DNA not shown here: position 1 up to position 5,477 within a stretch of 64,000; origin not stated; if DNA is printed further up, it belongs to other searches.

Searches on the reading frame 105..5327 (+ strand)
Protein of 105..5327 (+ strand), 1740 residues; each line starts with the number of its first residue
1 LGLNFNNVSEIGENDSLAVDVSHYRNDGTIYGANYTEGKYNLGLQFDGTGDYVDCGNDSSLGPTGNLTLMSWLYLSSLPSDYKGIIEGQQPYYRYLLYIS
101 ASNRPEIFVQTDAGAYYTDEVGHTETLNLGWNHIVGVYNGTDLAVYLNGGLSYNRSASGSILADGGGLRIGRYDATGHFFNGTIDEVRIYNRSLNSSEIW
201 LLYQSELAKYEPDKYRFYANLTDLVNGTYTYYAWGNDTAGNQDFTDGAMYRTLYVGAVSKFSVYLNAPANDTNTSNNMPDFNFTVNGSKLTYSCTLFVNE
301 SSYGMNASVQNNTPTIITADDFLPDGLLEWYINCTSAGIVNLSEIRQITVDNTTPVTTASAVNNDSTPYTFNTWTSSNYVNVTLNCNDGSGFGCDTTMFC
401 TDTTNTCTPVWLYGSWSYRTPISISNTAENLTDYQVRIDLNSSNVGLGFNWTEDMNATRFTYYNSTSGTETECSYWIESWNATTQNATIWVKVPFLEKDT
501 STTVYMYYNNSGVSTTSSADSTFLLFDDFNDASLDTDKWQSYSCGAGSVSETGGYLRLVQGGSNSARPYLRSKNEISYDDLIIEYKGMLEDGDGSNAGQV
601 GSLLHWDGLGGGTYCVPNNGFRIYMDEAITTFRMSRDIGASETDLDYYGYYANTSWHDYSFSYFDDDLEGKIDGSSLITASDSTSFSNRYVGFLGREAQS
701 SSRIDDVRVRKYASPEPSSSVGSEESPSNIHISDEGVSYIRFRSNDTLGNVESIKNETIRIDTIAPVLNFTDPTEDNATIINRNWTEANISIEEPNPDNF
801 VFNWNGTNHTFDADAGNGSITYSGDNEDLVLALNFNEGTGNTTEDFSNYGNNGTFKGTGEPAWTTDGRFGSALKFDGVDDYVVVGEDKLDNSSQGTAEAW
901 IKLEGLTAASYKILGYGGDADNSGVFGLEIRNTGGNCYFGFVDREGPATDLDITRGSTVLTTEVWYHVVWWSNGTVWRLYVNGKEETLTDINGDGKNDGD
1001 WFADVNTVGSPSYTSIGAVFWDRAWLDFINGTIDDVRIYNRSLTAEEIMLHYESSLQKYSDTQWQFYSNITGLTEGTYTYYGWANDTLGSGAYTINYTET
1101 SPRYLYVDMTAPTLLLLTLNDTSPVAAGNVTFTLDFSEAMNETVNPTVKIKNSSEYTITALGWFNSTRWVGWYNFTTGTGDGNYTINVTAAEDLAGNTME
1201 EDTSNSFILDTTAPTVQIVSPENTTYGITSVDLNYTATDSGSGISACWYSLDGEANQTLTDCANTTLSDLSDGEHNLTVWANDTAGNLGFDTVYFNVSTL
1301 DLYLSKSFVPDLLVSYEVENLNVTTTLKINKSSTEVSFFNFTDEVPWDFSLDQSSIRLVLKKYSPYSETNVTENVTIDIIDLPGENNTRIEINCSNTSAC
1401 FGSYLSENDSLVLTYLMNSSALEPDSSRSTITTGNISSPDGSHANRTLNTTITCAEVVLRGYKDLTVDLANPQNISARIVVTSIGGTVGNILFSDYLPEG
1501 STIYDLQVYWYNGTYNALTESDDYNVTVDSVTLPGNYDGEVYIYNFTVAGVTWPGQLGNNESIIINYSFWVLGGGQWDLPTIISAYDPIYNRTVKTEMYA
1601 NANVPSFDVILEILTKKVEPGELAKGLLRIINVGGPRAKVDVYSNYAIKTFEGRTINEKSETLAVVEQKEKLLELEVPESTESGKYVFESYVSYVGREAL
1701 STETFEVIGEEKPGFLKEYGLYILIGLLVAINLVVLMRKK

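Call 4: search_protein_families(library=pfam, proteins=[window:105-5327:+], max_evalue=0.01)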
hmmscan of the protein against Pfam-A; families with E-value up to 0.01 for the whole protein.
window:105-5327:+ (1740 aa): 5 families
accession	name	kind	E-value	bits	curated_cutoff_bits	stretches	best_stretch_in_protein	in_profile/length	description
PF13385.13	Laminin_G_3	-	2.9e-40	138.3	27.6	2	47-199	1-150/151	Concanavalin A-like lectin/glucanases superfamily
PF10102.14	DUF2341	-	2.9e-23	82.5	23.4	1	459-540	6-82/84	Domain of unknown function (DUF2341)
PF19077.6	Big_13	-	8.8e-10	39.4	27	0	1133-1211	30-102/102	Bacterial Ig-like domain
PF02973.23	Sialidase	-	2.8e-05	24.2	26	0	923-1049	70-182/189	Sialidase, N-terminal domain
PF13750.12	Big_3_3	-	0.00031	20.9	27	1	1180-1232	13-69/157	Bacterial Ig-like domain (group 3)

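Call 8: search_protein_families(library=ncbifam, proteins=[window:105-5327:+], max_evalue=0.01)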
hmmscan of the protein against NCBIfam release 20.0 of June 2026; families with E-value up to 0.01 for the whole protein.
window:105-5327:+ (1740 aa): 2 families
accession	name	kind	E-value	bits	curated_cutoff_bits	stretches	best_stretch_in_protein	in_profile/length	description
NF047446.1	barrel_OmpL47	domain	2.1e-09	37.7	40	1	1233-1288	7-58/68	OmpL47-type beta-barrel domain-containing protein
NF047441.1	Lepto_OmpL47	equivalog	1.3e-06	28.3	250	1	728-777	105-153/336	multi-beta-barrel domain surface protein OmpL47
